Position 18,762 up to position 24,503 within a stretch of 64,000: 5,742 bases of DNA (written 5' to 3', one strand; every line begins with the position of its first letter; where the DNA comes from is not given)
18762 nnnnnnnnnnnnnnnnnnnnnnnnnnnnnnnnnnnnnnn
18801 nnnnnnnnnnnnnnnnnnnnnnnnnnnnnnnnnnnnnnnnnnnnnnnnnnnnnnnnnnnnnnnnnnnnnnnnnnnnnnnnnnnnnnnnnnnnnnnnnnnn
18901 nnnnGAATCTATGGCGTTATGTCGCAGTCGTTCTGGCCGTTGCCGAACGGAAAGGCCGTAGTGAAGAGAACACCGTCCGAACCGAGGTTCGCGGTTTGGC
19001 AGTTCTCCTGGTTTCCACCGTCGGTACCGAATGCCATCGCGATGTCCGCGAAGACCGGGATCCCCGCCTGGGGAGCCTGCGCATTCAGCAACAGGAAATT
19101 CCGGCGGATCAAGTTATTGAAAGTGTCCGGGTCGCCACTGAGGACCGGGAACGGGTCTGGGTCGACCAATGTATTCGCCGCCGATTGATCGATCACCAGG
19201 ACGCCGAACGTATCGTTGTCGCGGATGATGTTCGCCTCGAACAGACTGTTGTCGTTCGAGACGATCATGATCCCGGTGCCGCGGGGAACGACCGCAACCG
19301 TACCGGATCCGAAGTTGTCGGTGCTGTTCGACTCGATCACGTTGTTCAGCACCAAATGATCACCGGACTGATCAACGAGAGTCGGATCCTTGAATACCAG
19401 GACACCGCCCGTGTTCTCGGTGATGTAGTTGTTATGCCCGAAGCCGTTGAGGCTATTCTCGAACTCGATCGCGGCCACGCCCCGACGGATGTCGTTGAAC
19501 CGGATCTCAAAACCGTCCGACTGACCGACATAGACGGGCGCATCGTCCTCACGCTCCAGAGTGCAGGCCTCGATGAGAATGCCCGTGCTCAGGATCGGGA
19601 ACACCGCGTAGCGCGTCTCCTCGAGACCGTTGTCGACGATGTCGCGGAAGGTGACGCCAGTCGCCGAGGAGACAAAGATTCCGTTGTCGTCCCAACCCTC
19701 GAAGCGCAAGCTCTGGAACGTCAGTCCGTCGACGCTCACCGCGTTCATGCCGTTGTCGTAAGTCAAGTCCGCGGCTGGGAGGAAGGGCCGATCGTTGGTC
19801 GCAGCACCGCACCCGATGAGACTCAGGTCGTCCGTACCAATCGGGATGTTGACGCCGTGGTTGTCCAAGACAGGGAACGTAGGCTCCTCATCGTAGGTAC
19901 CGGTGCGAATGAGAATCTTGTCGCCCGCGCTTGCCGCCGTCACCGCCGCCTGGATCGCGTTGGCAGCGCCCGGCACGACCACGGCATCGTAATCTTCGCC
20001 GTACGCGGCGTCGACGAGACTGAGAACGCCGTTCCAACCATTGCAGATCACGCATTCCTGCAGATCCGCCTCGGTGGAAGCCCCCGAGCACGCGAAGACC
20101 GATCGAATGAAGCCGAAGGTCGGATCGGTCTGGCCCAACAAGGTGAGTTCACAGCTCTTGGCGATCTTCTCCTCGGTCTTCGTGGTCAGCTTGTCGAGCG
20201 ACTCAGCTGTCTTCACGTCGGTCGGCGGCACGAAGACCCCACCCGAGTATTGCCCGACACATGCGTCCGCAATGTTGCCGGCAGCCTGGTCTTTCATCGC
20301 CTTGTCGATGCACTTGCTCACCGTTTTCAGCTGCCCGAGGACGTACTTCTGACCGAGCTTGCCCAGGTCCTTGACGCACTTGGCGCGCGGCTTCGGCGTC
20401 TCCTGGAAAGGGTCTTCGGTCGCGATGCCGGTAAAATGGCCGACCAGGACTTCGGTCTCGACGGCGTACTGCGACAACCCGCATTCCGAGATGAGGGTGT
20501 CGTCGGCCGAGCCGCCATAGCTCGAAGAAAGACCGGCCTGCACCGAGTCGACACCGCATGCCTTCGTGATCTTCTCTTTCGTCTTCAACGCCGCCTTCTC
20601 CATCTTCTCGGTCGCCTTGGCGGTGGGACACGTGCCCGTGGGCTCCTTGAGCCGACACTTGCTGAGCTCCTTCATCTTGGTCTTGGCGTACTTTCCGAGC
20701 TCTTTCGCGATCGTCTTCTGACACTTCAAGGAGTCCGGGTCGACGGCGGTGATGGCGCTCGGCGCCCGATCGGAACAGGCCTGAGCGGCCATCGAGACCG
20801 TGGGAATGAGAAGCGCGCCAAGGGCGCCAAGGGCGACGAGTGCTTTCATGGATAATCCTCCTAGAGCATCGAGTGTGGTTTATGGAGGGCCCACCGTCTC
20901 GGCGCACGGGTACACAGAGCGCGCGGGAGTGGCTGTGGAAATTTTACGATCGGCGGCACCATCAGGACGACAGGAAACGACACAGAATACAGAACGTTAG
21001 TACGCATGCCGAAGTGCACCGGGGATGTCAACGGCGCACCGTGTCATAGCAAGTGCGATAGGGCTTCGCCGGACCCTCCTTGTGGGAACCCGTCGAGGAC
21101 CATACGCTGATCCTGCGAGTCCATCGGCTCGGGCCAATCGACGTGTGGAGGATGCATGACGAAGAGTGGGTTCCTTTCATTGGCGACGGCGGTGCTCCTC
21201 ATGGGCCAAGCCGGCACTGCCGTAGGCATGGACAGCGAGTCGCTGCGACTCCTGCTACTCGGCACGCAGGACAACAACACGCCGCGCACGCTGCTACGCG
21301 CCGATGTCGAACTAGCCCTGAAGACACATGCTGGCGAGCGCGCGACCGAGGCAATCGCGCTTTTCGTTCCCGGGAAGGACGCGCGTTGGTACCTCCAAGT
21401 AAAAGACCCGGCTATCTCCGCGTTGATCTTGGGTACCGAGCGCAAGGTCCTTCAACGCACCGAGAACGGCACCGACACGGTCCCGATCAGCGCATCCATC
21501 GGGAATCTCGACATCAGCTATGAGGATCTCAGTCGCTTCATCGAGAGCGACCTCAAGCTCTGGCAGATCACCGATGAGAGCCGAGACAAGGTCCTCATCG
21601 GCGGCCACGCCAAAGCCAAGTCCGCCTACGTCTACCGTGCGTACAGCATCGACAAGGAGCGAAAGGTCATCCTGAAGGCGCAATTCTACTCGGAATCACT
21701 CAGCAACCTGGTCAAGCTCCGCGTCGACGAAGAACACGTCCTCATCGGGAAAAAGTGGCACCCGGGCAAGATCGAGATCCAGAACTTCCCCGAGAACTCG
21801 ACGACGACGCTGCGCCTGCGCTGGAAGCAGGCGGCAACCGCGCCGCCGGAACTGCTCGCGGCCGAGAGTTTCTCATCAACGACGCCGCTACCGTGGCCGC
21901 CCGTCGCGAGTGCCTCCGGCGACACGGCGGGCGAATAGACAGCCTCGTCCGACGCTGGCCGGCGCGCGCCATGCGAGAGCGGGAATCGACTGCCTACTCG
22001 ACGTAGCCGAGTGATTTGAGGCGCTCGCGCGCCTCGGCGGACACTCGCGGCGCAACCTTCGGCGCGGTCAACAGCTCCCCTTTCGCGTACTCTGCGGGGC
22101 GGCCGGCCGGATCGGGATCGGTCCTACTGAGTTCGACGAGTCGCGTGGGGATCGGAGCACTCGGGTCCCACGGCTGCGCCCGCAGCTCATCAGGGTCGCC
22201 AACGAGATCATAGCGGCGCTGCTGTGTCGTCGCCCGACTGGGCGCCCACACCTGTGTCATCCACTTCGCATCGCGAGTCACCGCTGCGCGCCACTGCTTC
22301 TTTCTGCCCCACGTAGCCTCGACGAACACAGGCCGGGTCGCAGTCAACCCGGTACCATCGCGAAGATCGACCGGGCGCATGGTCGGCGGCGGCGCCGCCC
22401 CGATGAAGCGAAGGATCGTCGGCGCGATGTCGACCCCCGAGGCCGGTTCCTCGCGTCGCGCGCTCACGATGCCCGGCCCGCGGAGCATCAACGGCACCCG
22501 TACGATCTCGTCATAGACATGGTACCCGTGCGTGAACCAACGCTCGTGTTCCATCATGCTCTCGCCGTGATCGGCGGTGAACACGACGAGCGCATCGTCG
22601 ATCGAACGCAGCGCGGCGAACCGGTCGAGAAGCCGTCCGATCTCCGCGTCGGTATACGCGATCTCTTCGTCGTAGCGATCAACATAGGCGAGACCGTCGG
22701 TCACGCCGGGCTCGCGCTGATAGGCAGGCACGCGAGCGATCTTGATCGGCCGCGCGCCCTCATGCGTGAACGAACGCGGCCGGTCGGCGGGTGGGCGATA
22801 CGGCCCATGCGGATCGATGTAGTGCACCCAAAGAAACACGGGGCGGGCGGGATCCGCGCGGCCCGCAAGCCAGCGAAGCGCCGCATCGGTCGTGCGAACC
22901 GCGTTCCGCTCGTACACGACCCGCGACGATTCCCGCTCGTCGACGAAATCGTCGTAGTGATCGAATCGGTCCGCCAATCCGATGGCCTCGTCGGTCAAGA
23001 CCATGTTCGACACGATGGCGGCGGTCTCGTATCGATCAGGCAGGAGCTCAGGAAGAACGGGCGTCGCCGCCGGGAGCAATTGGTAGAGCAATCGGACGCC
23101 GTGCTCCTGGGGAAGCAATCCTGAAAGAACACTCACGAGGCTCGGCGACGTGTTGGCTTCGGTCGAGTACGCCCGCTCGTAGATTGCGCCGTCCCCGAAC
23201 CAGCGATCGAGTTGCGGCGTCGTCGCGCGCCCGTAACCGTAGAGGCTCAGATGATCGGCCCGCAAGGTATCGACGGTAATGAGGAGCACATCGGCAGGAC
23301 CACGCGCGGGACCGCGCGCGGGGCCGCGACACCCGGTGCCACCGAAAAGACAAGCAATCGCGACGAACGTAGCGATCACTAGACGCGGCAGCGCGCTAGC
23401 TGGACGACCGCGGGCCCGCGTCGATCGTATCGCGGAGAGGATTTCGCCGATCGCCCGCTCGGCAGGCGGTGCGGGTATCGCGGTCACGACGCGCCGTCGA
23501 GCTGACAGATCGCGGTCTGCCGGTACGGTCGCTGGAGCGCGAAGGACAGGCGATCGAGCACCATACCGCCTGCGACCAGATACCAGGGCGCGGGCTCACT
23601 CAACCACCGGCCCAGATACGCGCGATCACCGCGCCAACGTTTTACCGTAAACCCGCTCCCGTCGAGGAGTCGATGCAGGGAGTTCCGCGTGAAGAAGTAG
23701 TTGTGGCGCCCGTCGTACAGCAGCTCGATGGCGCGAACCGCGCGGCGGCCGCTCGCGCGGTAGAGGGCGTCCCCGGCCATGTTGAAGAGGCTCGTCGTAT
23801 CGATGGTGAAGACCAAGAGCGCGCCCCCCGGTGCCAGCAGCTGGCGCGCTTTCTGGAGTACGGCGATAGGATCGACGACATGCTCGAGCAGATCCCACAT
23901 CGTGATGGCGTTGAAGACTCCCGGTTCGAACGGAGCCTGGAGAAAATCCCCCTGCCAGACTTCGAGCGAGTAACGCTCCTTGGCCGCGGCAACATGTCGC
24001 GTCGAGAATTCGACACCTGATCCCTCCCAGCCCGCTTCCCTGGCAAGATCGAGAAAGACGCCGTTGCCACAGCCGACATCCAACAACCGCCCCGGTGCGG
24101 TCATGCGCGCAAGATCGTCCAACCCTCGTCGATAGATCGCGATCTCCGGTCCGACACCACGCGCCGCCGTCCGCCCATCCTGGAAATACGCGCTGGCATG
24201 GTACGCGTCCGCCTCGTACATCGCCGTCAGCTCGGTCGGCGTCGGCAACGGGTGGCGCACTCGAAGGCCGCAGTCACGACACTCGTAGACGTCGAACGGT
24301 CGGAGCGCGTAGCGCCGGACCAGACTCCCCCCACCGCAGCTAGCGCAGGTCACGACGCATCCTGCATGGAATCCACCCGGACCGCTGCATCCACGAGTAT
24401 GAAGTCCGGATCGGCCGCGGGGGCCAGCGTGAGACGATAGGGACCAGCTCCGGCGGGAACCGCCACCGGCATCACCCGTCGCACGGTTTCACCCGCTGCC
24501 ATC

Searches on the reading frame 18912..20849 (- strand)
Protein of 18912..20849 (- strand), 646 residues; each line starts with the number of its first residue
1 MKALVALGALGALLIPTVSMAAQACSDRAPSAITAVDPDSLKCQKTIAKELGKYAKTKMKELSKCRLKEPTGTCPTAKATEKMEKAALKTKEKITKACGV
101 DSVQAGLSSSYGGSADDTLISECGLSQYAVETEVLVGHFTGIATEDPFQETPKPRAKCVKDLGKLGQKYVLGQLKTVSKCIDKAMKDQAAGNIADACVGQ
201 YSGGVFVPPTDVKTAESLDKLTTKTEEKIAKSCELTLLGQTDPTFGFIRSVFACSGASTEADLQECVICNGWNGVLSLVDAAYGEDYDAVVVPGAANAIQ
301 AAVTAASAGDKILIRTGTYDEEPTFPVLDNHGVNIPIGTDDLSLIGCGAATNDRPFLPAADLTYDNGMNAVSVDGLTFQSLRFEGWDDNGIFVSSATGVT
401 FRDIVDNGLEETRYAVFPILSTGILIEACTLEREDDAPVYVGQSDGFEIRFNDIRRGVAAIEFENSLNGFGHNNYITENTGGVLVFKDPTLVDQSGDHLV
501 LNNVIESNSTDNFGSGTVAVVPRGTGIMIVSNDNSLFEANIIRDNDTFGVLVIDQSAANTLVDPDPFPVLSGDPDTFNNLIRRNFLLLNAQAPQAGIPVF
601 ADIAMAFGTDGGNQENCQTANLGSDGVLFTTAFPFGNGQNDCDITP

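Call 10: search_protein_families(library=pfam, proteins=[window:18912-20849:-], max_evalue=0.01)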
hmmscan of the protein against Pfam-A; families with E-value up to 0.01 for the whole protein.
window:18912-20849:- (646 aa): 2 families
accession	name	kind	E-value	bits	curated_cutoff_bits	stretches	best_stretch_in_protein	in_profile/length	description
PF13229.12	Beta_helix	-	2.8e-12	47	25.9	1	390-561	2-153/158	Right handed beta helix region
PF05048.19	NosD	-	1.6e-09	38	23.6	1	371-562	5-165/212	Periplasmic copper-binding protein (NosD)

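Call 18: search_protein_families(library=ncbifam, proteins=[window:18912-20849:-], max_evalue=1)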
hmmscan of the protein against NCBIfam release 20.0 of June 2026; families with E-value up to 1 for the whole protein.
window:18912-20849:- (646 aa): 3 families
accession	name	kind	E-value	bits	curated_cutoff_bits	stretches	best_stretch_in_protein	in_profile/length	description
TIGR03805.1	beta_helix_1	subfamily_domain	2.7e-37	128.5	141.5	1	299-558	1-255/314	parallel beta-helix domain-containing protein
NF047854.1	LIC10774_subfam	equivalog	3.4e-05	23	380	2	458-553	194-274/358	LIC10774/LIC10365 family surface protein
TIGR04247.1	NosD_copper_fam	subfamily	0.0037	15.9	300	0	422-508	136-214/377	nitrous oxide reductase family maturation protein NosD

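Call 57: search_solved_structures(query=window:18912-20849:-, max_evalue=1)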
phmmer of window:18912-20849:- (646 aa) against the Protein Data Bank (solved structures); distinct sequences matched with E-value up to 1: 7.
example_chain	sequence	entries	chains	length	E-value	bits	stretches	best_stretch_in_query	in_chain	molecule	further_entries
4o1j_A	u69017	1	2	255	0.083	14.3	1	253-352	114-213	Carbonic anhydrase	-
2y9w_C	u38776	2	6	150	0.16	13.3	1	472-532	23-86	LECTIN-LIKE FOLD PROTEIN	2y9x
5eha_A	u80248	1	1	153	0.18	13.2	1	472-532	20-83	Lectin-like fold protein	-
9udy_A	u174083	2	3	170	0.21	12.9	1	472-532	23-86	Lectin-like fold protein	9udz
1zkj_A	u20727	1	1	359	0.29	12.5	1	476-541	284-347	extended-spectrum beta-lactamase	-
5f1f_A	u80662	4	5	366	0.3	12.4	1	476-541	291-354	Beta-lactamase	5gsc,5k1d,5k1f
9ozd_A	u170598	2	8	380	0.57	11.5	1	288-399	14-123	Polysaccharide lyase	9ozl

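Call 85: find_homologous_proteins(query=window:18912-20849:-)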
Query window:18912-20849:- (646 aa): 39 proteins with E <= 0.001 among 8000 candidates.
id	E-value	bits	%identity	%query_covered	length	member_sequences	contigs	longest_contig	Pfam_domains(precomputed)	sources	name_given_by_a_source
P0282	0.0e+0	1453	100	100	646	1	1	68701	PF13229.13,PF22842.4,PF05048.20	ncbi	-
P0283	0.0e+0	1275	87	100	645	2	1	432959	PF13229.13,PF22842.4,PF05048.20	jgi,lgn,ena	-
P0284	7.2e-211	720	55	96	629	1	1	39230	PF13229.13,PF05048.20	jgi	jgi:parallel beta-helix repeat protein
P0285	1.0e-209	716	55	96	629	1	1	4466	PF13229.13,PF05048.20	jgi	jgi:parallel beta-helix repeat protein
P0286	3.5e-185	635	50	98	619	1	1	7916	PF13229.13,PF05048.20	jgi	jgi:parallel beta-helix repeat protein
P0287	4.8e-150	519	46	92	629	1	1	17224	PF13229.13,PF05048.20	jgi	jgi:parallel beta-helix repeat protein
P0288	4.5e-144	499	46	92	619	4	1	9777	PF13229.13,PF05048.20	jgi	jgi:parallel beta-helix repeat protein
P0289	1.4e-143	498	45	92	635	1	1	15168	PF13229.13,PF05048.20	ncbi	-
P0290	2.1e-143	497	46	94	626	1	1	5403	PF13229.13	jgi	jgi:parallel beta-helix repeat protein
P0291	3.3e-143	496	47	88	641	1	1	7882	PF13229.13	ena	-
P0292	2.8e-142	493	43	96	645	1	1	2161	PF13229.13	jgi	-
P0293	1.1e-141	491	44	96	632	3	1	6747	PF13229.13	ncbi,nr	ncbi:hypothetical protein K2Z84_23140 [Candidatus Binatia bacterium]|nr:hypothetical protein [Candid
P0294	3.2e-141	490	44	99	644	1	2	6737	PF13229.13,PF05048.20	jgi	jgi:parallel beta-helix repeat protein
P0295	1.7e-140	487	44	96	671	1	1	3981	PF13229.13,PF05048.20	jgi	jgi:parallel beta-helix repeat protein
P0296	7.7e-140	485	45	91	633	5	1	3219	PF13229.13,PF05048.20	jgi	jgi:parallel beta-helix repeat protein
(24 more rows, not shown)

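Call 93: predict_structure(alignment_id=A2)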
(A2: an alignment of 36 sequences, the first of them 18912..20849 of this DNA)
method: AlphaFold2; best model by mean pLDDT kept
length: 646 residues; sequences in the alignment: 36
mean_pLDDT: 87.4   pTM: 0.91
mean pLDDT of the five models: 87.4, 86.2, 85.6, 85.5, 85.0
residues with pLDDT >= 90: 422; 70-90: 139; 50-70: 41; < 50: 44
segments of 3 or more residues with pLDDT < 50: 1-21, 237-241, 625-627, 631-639, 643-646
pLDDT, mean of each block of 10 residues (from residue 1): 42 35 81 94 96 98 95 95 97 93 88 75 94 97 79 84 97 98 96 96 94 98 95 65 68 91 94 97 87 87 94 92 61 83 96 90 80 98 93 98 96 96 98 96 98 97 98 98 95 93 96 87 95 94 95 90 85 87 89 83 81 74 61 42 45
secondary structure, 60 per line:
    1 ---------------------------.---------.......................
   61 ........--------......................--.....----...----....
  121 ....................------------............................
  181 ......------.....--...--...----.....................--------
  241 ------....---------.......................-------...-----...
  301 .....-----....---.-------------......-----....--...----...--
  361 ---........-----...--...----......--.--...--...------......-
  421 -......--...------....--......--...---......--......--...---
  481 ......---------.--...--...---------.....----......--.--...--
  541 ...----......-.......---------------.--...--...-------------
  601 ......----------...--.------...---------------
elements in order: H38-68 H77-98 H101-105 H117-140 H153-186 H193-197 E200-202 E205-207 H212-232 H247-250 H260-282 E290-292 H298-305 E311-314 E332-337 E343-346 E356-358 E364-371 E377-379 E382-384 E389-394 E400-402 E405-407 E414-419 E422-427 E430-432 E439-442 E445-450 E453-455 E459-464 E467-472 E475-477 E481-486 E499-501 E504-506 H516-520 E525-530 E536-538 E541-543 E548-553 H555-561 E580-582 E585-587 E601-606 E617-619 E629-631

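Call 95: fold_search(model_id=the predicted structure, library=pdb)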
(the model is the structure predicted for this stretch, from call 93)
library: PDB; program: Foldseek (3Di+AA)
matches with E <= 10: 430; with E <= 0.001: 76
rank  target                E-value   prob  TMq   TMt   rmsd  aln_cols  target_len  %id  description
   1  2pyg_A                1.1e-07  1.00  0.29  0.46   9.8       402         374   13  Azotobacter vinelandii Mannuronan C-5 epimerase AlgE4 A-module (released 2008-05-27)
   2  8jaz_A                3.0e-07  1.00  0.37  0.49   4.6       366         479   13  Structure of the alginate epimerase/lyase complexed with di-mannuronic acid (released 2024-05-08)
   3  5lw3                  4.0e-07  1.00  0.35  0.57   6.0       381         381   13  Azotobacter vinelandii Mannuronan C-5 epimerase AlgE6 A-module (released 2017-10-25)
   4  4nk6                  6.4e-07  1.00  0.28  0.41   8.8       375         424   14  Crystal Structure of the periplasmic alginate epimerase AlgG (released 2014-01-15)
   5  8ikw_B                6.7e-07  1.00  0.35  0.59   8.0       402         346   12  A complex structure of PGIP-PG (released 2024-02-07)
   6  2pyh_B                6.7e-07  1.00  0.31  0.50   8.0       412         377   15  Azotobacter vinelandii Mannuronan C-5 epimerase AlgE4 A-module complexed with mannuronan trisaccharide (released 2008-05-27)
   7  4ozy                  9.1e-07  1.00  0.26  0.37   9.2       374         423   14  Crystal Structure of the periplasmic alginate epimerase AlgG T265N mutant (released 2015-03-04)
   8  4ozz                  1.4e-06  1.00  0.24  0.35  10.9       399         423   13  Crystal Structure of the periplasmic alginate epimerase AlgG T265N T268M double mutant (released 2015-03-04)
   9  8ja4                  1.8e-06  1.00  0.38  0.50   4.0       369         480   14  Structure of the alginate epimerase/lyase (released 2024-05-08)
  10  6kqt_A                3.6e-06  1.00  0.26  0.27  21.6       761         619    8  Crystal Structure of GH136 lacto-N-biosidase from Eubacterium ramulus - native protein (released 2020-06-10)
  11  2pyh_A                4.7e-06  1.00  0.28  0.45   9.1       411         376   14  Azotobacter vinelandii Mannuronan C-5 epimerase AlgE4 A-module complexed with mannuronan trisaccharide (released 2008-05-27)
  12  6k0q_A                4.9e-06  1.00  0.30  0.34   8.6       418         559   11  Catalytic domain of GH87 alpha-1,3-glucanase D1068A in complex with nigerose (released 2019-12-25)
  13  6k0s_A                5.2e-06  1.00  0.26  0.30  10.8       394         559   13  Catalytic domain of GH87 alpha-1,3-glucanase D1069A in complex with nigerose (released 2019-12-25)
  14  7o79                  6.0e-06  1.00  0.25  0.36  11.6       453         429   12  Structure of the PL6 family polysaccharide lyase Pedsa3628 from Pseudopedobacter saltans (released 2021-07-28)
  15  1nhc_A                7.0e-06  1.00  0.28  0.50   7.8       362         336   11  Structural insights into the processivity of endopolygalacturonase I from Aspergillus niger (released 2003-11-25)
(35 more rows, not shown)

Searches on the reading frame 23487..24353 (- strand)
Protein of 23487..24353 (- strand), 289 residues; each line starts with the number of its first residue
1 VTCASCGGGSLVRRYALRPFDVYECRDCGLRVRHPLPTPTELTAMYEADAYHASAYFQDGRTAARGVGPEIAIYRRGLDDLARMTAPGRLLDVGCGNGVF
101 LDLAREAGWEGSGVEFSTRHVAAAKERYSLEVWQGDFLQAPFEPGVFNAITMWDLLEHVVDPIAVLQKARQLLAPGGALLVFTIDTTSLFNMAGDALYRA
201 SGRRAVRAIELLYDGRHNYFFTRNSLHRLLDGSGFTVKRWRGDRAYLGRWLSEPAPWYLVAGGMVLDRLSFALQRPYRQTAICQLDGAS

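Call 10: search_protein_families(library=pfam, proteins=[window:23487-24353:-], max_evalue=0.01)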
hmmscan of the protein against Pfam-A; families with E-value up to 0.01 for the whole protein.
window:23487-24353:- (289 aa): 7 families
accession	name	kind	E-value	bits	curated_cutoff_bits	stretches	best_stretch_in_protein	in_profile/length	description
PF13489.12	Methyltransf_23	-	7.1e-27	94.6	27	1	78-237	13-161/164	Methyltransferase domain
PF08241.18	Methyltransf_11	-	3.8e-15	56.7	21.2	1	91-180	1-94/95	Methyltransferase domain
PF13649.12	Methyltransf_25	-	2.3e-14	54.3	27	1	91-177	2-97/97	Methyltransferase domain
PF08242.18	Methyltransf_12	-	9.9e-13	49.1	30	1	91-179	1-98/98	Methyltransferase domain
PF13847.12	Methyltransf_31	-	1.6e-12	47.7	27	1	89-185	6-113/145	Methyltransferase domain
PF07021.18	MetW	-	1.6e-06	28.4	21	1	82-168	8-97/193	Methionine biosynthesis protein MetW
PF01209.24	Ubie_methyltran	-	0.0019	18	20.1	1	75-190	36-160/233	ubiE/COQ5 methyltransferase family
